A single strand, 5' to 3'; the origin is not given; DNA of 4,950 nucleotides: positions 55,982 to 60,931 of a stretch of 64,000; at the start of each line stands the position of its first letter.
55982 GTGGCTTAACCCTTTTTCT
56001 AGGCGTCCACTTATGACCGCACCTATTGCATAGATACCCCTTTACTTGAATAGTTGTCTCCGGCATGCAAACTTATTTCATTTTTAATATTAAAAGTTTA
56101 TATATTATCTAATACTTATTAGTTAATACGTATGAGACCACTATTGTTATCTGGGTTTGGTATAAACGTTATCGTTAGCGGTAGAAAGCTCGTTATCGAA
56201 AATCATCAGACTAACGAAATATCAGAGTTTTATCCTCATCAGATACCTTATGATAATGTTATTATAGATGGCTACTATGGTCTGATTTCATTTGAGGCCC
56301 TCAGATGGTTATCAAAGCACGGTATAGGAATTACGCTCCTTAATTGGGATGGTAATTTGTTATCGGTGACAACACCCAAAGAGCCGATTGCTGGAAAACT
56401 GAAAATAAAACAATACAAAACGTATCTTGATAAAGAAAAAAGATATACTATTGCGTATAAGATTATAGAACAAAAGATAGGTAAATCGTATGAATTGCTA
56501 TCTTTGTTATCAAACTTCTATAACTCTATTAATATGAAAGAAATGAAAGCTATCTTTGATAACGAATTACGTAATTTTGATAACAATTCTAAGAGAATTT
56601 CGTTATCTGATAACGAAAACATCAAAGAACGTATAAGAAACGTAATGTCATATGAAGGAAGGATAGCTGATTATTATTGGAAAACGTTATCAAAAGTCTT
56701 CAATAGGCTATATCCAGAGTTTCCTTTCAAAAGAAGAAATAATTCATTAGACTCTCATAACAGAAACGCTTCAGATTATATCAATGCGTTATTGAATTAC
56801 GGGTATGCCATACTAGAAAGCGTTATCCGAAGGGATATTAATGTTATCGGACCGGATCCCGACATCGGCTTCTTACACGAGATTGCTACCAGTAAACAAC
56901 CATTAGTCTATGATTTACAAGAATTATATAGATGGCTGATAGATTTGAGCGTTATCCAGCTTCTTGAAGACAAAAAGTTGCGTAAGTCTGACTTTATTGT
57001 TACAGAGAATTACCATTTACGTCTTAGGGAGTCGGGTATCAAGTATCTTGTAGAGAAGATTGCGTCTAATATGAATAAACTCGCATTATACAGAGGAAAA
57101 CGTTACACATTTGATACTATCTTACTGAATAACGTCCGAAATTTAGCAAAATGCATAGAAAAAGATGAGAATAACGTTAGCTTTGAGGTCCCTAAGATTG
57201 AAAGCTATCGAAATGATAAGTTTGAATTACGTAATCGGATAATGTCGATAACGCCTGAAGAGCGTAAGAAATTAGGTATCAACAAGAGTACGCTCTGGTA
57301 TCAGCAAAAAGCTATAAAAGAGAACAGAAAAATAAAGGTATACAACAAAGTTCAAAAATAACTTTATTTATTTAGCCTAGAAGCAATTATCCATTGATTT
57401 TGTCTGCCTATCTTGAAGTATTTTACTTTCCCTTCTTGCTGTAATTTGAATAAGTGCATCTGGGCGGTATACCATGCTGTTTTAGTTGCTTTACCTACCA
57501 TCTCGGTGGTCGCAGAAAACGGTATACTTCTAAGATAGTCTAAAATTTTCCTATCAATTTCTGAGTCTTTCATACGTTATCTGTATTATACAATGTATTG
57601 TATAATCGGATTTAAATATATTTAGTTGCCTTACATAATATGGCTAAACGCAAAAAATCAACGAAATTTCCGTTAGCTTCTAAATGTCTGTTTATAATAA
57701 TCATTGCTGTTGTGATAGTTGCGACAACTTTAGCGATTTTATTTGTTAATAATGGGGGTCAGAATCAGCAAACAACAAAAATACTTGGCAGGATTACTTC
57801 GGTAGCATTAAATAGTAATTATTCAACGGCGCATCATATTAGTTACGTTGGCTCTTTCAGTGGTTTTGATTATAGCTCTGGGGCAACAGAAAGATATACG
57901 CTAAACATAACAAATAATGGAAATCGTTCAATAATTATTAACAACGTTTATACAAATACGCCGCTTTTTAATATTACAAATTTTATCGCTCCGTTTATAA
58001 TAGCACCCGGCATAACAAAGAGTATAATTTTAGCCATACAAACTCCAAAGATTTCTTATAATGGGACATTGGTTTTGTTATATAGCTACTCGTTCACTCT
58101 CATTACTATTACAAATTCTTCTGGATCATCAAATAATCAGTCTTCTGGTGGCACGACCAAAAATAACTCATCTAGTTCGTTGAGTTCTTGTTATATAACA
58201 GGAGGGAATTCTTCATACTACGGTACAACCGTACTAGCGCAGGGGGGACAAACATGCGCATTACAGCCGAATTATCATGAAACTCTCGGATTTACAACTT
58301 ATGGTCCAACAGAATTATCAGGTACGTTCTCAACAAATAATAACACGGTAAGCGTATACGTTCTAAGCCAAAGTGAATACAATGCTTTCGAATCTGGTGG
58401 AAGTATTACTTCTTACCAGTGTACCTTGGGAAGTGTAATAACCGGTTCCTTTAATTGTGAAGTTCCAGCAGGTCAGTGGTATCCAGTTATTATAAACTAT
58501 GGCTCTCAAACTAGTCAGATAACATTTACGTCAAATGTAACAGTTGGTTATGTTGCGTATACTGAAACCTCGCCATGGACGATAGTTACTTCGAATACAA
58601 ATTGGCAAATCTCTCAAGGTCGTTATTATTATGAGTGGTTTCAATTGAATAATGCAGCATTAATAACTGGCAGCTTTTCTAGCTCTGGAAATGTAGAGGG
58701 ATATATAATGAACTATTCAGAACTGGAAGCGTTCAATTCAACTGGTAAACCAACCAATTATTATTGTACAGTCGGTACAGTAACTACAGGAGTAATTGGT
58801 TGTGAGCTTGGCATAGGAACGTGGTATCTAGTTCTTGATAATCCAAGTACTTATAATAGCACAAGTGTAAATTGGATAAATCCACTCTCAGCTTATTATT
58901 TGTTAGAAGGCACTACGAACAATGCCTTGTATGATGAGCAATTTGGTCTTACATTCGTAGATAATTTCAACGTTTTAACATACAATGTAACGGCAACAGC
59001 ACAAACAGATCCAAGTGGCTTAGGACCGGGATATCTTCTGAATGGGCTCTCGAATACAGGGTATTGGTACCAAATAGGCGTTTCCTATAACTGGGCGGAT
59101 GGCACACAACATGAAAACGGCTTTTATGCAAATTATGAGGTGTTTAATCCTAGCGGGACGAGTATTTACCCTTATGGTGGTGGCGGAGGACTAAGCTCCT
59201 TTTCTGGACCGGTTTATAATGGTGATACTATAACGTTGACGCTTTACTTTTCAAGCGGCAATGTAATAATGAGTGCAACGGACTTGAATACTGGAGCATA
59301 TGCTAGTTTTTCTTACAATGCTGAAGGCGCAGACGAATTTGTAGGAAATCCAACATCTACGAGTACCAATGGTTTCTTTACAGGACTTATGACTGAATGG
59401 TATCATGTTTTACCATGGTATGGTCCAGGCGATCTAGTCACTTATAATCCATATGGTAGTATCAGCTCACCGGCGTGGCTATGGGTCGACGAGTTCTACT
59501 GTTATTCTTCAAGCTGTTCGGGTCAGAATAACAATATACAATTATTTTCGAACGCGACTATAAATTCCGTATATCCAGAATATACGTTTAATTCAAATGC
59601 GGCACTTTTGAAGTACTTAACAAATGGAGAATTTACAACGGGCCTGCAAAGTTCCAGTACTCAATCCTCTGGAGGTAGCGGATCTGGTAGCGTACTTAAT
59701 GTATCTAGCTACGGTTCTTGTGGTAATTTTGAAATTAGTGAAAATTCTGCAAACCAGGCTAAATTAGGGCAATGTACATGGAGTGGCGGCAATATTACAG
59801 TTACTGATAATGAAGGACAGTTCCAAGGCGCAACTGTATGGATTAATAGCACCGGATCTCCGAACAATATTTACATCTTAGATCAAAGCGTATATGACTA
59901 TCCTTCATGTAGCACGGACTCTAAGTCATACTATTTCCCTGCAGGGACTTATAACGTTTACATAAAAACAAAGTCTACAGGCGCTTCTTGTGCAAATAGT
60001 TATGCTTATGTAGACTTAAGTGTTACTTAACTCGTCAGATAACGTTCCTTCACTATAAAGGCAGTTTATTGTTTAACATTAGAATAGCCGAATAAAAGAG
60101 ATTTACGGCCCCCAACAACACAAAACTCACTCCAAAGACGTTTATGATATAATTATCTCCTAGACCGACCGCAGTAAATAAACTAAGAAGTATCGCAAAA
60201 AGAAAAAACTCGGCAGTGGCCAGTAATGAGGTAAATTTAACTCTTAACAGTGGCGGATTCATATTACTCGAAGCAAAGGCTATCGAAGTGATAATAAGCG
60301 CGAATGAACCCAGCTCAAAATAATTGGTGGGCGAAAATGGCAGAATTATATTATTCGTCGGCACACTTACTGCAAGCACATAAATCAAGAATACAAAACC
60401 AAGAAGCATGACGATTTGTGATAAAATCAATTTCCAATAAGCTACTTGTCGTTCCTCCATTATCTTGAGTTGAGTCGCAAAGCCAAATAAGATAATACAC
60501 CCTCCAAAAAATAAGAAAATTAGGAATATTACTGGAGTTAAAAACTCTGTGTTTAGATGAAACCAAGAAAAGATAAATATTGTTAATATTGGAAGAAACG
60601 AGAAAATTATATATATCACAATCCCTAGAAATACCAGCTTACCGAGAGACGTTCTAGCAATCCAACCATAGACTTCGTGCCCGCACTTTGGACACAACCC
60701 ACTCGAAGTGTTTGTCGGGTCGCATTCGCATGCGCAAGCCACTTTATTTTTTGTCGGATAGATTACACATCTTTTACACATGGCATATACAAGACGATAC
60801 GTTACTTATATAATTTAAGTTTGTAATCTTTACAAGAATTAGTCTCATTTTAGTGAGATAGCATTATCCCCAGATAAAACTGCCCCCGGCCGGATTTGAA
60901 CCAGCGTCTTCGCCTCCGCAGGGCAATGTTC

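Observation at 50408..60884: Intact-looking casposon (Cas1 casposase + PolB) inserted at the 3' end of tRNA-Arg(GCG)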

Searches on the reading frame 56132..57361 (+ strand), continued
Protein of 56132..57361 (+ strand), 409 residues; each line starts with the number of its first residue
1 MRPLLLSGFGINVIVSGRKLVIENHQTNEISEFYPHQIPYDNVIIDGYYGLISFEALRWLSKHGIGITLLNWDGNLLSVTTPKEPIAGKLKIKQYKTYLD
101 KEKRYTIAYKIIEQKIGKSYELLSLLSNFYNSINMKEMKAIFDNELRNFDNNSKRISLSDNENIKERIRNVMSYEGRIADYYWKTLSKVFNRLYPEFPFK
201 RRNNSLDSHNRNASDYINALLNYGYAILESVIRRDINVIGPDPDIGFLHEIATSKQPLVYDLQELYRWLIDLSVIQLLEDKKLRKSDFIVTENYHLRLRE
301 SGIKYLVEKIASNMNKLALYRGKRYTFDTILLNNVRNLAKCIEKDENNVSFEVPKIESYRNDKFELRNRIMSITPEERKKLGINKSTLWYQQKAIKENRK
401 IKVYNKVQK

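Call 35: find_encoding_contigs(protein=P0011, flank=10000, max_places=3)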
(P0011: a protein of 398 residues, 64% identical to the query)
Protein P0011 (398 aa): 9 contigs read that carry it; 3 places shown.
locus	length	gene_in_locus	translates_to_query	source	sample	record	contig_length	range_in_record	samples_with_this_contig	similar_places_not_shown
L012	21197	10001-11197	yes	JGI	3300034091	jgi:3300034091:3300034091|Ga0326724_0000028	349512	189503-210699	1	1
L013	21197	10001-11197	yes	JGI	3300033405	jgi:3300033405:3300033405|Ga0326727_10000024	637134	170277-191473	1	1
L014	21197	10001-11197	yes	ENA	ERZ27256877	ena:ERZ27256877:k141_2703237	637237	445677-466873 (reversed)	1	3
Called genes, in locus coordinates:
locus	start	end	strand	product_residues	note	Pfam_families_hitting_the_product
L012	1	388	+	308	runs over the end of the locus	PF01435:Peptidase_M48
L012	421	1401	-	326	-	-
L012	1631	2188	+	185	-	-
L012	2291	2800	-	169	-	-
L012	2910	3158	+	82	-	-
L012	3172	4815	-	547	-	-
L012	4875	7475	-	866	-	-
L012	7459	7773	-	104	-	-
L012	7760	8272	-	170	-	-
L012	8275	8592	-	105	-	-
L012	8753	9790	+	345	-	-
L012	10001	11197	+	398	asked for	PF01867:Cas_Cas1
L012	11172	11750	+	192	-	PF00145:DNA_methylase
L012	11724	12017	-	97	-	-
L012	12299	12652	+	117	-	-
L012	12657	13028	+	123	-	-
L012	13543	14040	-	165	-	-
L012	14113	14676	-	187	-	-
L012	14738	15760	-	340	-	PF00288:GHMP_kinases_N, PF08544:GHMP_kinases_C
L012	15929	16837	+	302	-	PF13175:AAA_15 (faint), PF00005:ABC_tran, PF20720:nSTAND3 (faint), PF13304:AAA_21 (weak)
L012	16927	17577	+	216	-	PF01061:ABC2_membrane, PF12698:ABC2_membrane_3 (weak)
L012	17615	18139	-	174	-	-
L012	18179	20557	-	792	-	-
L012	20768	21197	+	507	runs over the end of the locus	PF00171:Aldedh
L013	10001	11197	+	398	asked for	PF01867:Cas_Cas1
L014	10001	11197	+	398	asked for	PF01867:Cas_Cas1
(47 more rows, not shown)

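Call 58: find_encoding_contigs(protein=P0001, flank=10000, max_places=2)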
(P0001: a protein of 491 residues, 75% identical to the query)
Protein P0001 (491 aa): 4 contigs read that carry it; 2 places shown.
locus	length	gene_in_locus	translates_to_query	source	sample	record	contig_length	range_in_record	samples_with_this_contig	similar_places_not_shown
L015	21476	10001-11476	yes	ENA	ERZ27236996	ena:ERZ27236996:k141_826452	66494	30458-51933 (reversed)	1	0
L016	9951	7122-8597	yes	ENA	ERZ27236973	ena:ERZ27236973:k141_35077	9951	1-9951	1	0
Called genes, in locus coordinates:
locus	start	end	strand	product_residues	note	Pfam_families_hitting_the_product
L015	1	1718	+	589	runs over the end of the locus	PF05693:Glycogen_syn, PF08323:Glyco_transf_5 (weak), PF00534:Glycos_transf_1 (faint)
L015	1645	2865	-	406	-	PF03065:Glyco_hydro_57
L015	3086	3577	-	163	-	PF14367:DUF4411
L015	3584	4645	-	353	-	PF06114:Peptidase_M78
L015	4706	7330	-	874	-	-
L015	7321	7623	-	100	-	-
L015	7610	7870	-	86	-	-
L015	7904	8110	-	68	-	-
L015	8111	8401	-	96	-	-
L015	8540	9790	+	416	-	-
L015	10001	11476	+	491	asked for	PF01867:Cas_Cas1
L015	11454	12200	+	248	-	-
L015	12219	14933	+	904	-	PF04313:HSDR_N (faint), PF02384:N6_Mtase, PF01170:UPF0020 (faint), PF20473:MmeI_Mtase, PF07669:Eco57I, PF12950:TaqI_C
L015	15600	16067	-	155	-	-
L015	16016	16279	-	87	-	-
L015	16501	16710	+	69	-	-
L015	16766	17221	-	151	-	PF01546:Peptidase_M20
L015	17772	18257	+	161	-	PF00583:Acetyltransf_1, PF13673:Acetyltransf_10 (faint), PF13508:Acetyltransf_7, PF08445:FR47 (weak)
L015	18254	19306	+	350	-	PF01546:Peptidase_M20, PF07687:M20_dimer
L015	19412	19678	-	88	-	-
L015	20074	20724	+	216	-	PF00583:Acetyltransf_1 (faint)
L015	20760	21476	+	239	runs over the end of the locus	PF04909:Amidohydro_2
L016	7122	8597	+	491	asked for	PF01867:Cas_Cas1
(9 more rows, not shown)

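Call 59: find_encoding_contigs(protein=P0004, flank=10000, max_places=2)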
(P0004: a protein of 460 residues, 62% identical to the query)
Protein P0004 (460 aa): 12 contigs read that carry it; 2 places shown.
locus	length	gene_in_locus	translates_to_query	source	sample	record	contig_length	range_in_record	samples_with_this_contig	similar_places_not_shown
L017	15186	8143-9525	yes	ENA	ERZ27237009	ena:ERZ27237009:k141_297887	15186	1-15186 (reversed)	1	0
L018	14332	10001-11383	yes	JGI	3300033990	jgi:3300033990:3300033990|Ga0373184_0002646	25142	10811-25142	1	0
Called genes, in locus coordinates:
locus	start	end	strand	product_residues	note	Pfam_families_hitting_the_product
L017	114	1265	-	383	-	PF13385:Laminin_G_3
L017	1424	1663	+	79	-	-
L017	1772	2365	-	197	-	-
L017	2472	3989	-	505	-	-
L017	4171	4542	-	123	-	-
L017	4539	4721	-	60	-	-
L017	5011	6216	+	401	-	PF07592:DDE_Tnp_ISAZ013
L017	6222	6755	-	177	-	-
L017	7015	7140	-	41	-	-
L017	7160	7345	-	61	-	-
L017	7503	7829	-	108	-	PF19134:DUF5817 (faint)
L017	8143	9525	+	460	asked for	PF01867:Cas_Cas1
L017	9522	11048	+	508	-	PF02086:MethyltransfD12 (faint), PF01555:N6_N4_Mtase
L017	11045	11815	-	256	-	-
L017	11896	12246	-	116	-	-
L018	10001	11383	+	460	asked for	PF01867:Cas_Cas1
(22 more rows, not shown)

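Call 60: find_encoding_contigs(protein=P0003, flank=10000, max_places=2)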
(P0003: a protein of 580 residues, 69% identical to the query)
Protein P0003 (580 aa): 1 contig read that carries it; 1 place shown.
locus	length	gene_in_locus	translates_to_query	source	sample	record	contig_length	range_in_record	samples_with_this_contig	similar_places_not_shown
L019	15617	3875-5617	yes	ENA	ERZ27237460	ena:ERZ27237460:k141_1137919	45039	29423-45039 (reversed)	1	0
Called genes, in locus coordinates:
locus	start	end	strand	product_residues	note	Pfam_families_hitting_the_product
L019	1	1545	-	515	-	?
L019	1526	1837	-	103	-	-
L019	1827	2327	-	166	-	-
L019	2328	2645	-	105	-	-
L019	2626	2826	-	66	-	-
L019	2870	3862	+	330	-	-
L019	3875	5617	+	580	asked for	PF01867:Cas_Cas1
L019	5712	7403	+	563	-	PF01555:N6_N4_Mtase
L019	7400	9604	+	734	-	PF00270:DEAD (weak), PF01637:ATPase_2 (weak), PF04851:ResIII, PF18766:SWI2_SNF2, PF27151:YagJ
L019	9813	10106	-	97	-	-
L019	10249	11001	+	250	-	PF01209:Ubie_methyltran, PF01135:PCMT, PF05175:MTS (weak), PF13489:Methyltransf_23, PF13847:Methyltransf_31, PF08241:Methyltransf_11, PF08242:Methyltransf_12, PF13649:Methyltransf_25, +1 more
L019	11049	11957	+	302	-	-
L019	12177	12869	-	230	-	PF01866:Diphthamide_syn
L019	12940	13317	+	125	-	PF01092:Ribosomal_S6e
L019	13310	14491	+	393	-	PF00009:GTP_EFTU, PF09173:eIF2_C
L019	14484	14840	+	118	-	PF13638:PIN_4 (faint)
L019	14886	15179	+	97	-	PF01918:Alba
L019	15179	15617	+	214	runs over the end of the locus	PF22199:FKBP26_IF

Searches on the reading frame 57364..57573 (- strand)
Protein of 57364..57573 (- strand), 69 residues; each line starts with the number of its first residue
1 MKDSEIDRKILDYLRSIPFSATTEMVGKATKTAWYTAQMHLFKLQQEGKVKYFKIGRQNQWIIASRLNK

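Call 13: search_protein_families(library=pfam, proteins=[window:57364-57573:-], max_evalue=0.01)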
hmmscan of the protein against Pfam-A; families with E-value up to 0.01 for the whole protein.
window:57364-57573:- (69 aa): 1 family
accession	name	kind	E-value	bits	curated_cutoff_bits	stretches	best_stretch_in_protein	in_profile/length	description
PF04703.18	FaeA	-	8.5e-05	23.2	20.7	1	9-57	4-52/62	FaeA-like protein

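Call 14: search_protein_families(library=ncbifam, proteins=[window:57364-57573:-], max_evalue=0.01)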
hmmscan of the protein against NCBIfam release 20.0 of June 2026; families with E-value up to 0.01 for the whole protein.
window:57364-57573:- (69 aa): 0 families

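Call 55: search_protein_families(library=padloc, proteins=[window:57364-57573:-], max_evalue=0.001)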
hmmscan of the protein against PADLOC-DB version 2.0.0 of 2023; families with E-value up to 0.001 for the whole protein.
window:57364-57573:- (69 aa): 0 families

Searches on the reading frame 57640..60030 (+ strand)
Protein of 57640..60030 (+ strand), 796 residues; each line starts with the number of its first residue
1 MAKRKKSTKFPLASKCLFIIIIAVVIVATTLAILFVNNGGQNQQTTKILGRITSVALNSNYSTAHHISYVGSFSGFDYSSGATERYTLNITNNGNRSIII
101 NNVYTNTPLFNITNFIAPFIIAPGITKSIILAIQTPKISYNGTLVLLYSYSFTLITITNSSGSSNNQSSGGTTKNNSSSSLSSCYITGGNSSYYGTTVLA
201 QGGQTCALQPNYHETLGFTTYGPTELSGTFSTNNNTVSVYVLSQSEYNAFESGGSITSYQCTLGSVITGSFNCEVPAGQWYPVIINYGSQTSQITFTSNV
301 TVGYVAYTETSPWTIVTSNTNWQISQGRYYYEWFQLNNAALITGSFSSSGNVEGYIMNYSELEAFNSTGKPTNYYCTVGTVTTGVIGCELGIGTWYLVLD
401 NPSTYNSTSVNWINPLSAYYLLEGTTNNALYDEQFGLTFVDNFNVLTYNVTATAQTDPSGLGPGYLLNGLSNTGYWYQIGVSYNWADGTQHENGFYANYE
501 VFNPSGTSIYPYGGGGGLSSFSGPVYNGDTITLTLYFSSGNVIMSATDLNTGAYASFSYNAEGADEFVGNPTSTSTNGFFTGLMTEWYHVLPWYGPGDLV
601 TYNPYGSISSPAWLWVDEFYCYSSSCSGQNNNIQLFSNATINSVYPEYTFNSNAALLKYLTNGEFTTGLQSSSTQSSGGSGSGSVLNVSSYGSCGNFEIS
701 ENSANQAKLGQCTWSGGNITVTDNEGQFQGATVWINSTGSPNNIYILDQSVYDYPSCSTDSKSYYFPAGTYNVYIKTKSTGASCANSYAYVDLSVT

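Call 13: search_protein_families(library=pfam, proteins=[window:57640-60030:+], max_evalue=0.01)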
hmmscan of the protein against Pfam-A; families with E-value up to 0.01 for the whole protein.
window:57640-60030:+ (796 aa): 1 family
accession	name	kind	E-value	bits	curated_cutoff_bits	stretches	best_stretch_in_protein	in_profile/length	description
PF24498.1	Ig_TMEM131L_3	-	0.0017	18.7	28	1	83-147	16-85/100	TMEM131L third Ig-like domain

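Call 14: search_protein_families(library=ncbifam, proteins=[window:57640-60030:+], max_evalue=0.01)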
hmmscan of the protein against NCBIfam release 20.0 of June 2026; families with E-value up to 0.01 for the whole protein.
window:57640-60030:+ (796 aa): 0 families

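Call 55: search_protein_families(library=padloc, proteins=[window:57640-60030:+], max_evalue=0.001)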
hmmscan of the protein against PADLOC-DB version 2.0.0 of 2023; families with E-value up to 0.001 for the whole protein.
window:57640-60030:+ (796 aa): 0 families

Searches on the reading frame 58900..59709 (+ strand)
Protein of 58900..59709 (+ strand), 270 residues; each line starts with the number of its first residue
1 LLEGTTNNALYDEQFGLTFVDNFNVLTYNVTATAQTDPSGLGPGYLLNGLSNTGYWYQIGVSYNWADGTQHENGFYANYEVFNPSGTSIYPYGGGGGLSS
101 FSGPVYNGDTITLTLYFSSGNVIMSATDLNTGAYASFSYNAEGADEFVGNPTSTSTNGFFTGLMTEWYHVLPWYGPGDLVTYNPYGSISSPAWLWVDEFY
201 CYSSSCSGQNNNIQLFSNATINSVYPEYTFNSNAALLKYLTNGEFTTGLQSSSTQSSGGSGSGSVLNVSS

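Call 90: predict_structure(protein=window:58900-59709:+)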
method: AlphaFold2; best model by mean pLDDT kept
length: 270 residues; sequences in the alignment: 1
mean_pLDDT: 38.8   pTM: 0.35
mean pLDDT of the five models: 38.8, 38.5, 36.7, 33.9, 27.6
residues with pLDDT >= 90: 0; 70-90: 3; 50-70: 62; < 50: 205
segments of 3 or more residues with pLDDT < 50: 1-25, 27-54, 66-73, 94-98, 129-136, 142-270
pLDDT, mean of each block of 10 residues (from residue 1): 24 30 44 35 30 49 51 58 67 49 57 58 52 48 37 29 25 24 32 35 34 35 29 30 27 30 27
secondary structure, 60 per line:
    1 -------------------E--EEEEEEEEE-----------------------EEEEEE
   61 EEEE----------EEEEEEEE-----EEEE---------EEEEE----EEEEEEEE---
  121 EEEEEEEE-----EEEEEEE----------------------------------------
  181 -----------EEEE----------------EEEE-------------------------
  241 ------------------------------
elements in order: E23-31 E55-64 E75-82 E88-91 E101-105 E110-117 E121-128 E134-140 E192-195 E212-215

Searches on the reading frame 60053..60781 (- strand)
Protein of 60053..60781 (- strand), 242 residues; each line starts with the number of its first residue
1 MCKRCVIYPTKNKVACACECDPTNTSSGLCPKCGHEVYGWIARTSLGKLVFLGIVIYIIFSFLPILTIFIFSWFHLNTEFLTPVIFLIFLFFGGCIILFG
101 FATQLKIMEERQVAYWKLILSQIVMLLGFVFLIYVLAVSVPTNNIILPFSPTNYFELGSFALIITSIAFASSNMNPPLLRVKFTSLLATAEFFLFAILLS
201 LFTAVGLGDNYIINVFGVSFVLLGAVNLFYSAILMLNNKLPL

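Call 13: search_protein_families(library=pfam, proteins=[window:60053-60781:-], max_evalue=0.01)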
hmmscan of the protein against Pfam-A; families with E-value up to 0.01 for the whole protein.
window:60053-60781:- (242 aa): 0 families

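Call 14: search_protein_families(library=ncbifam, proteins=[window:60053-60781:-], max_evalue=0.01)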
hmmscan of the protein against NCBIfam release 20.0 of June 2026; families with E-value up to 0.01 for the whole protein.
window:60053-60781:- (242 aa): 0 families

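Call 55: search_protein_families(library=padloc, proteins=[window:60053-60781:-], max_evalue=0.001)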
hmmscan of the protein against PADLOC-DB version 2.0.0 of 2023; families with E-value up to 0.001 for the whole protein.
window:60053-60781:- (242 aa): 0 families
